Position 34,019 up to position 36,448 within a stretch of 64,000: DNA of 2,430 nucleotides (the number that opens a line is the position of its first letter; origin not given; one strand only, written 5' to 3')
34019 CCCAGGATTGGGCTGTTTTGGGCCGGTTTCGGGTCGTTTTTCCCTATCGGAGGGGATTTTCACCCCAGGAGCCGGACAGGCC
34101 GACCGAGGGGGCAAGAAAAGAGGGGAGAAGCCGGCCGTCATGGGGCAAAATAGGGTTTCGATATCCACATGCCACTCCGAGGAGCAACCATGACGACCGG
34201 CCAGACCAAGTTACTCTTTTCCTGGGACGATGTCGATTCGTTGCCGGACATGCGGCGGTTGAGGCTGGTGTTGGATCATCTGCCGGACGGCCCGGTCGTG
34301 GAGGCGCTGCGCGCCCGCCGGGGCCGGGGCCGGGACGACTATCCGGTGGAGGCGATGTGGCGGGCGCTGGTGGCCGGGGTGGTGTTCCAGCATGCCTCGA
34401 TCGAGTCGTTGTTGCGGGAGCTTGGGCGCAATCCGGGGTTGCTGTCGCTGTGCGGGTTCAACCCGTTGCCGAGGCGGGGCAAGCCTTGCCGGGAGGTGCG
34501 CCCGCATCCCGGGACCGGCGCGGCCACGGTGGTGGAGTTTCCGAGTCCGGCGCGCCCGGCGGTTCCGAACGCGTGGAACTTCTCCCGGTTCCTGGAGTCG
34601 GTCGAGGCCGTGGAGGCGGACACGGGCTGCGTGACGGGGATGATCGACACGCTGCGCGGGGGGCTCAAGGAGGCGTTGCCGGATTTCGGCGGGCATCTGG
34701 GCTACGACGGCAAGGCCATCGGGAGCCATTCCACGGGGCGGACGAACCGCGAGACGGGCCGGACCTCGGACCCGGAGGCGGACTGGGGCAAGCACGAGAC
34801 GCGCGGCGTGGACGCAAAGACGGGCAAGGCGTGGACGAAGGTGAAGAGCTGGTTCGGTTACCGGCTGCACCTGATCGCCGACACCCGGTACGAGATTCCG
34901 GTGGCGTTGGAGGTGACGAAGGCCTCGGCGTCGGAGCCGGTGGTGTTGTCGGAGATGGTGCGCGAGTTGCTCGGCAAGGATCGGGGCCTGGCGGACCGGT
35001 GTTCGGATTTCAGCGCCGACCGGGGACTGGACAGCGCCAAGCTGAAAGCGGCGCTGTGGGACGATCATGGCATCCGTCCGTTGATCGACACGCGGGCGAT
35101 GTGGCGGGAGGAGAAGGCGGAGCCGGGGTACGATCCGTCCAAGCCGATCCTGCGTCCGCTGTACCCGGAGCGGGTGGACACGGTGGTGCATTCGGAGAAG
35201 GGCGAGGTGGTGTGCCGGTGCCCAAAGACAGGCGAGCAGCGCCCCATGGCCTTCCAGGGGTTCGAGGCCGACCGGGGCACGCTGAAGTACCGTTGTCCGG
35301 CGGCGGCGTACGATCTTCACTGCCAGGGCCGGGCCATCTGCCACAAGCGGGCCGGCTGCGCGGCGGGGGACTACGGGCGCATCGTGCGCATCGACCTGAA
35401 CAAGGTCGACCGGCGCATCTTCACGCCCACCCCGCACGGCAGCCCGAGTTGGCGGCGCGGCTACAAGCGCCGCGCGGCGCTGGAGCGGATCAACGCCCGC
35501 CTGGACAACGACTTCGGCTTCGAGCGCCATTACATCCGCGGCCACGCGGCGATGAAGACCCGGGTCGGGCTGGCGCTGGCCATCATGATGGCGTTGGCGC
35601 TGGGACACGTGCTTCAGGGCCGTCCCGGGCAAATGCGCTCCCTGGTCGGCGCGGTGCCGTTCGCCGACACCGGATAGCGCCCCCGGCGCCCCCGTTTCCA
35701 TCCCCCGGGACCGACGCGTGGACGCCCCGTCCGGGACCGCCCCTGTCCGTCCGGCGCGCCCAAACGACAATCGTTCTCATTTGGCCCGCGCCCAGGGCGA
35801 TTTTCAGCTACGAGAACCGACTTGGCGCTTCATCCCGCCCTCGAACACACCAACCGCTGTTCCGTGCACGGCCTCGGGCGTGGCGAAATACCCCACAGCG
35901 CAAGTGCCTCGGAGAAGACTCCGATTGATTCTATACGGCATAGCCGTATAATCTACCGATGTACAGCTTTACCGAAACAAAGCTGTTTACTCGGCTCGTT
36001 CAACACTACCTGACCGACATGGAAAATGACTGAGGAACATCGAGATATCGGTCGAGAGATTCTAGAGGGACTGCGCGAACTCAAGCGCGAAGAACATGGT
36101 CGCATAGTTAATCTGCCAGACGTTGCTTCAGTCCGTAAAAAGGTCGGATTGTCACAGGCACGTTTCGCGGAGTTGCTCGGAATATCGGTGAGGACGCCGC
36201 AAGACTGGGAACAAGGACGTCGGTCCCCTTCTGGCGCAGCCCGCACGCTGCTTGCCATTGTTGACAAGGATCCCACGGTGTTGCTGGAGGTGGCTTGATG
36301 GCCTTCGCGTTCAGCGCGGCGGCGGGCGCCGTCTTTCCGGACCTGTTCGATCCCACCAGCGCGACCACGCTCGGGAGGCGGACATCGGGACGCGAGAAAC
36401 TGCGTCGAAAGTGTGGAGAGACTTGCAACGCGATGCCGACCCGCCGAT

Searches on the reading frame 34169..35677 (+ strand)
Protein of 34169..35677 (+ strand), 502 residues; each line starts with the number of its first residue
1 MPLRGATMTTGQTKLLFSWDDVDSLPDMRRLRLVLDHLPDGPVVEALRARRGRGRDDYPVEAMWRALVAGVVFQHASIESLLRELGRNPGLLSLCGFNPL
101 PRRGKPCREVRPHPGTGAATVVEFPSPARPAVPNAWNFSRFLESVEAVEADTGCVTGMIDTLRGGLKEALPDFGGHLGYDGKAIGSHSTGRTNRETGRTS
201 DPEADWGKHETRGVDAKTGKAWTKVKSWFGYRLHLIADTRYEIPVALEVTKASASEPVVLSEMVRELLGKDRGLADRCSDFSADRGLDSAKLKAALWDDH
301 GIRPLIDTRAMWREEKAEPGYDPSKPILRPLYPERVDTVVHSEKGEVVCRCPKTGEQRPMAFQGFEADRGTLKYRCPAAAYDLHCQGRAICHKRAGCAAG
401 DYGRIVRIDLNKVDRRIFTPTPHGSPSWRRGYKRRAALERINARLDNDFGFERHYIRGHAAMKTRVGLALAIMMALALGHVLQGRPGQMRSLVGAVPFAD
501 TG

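Call 3: search_protein_families(library=pfam, proteins=[window:34169-35677:+], max_evalue=0.1)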
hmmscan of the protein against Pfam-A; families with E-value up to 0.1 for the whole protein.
window:34169-35677:+ (502 aa): 4 families
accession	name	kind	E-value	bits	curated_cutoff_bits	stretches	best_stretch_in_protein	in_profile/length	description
PF01609.27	DDE_Tnp_1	-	2.7e-09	37.5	23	1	211-472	16-197/200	Transposase DDE domain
PF05598.16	DUF772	-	4.8e-07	30.1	23.1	1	54-98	1-45/74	Transposase domain (DUF772)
PF13751.12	DDE_Tnp_1_6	-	0.0011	19.6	25.1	1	385-472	33-118/125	Transposase DDE domain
PF13612.12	DDE_Tnp_1_3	-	0.0065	16.9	27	1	216-270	33-84/155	Transposase DDE domain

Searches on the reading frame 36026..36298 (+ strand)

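Call 3: search_protein_families(library=pfam, proteins=[window:36026-36298:+], max_evalue=0.1)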
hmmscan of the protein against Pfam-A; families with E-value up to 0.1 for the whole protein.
window:36026-36298:+ (90 aa): 5 families
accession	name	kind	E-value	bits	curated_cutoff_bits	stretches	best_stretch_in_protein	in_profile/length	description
PF15731.11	MqsA_antitoxin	-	2.7e-09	37.7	30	1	9-89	50-130/131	Antitoxin component of bacterial toxin-antitoxin system, MqsA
PF01381.28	HTH_3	-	8.5e-08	32.6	23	1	35-70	3-38/55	Helix-turn-helix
PF13560.12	HTH_31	-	2.4e-06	28.2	27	1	35-71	8-45/64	Helix-turn-helix domain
PF20432.4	Xre-like-HTH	-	0.0018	19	25.8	1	33-57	15-39/63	Antitoxin Xre-like helix-turn-helix domain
PF12844.13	HTH_19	-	0.049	14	30.2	1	35-78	6-47/64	Helix-turn-helix domain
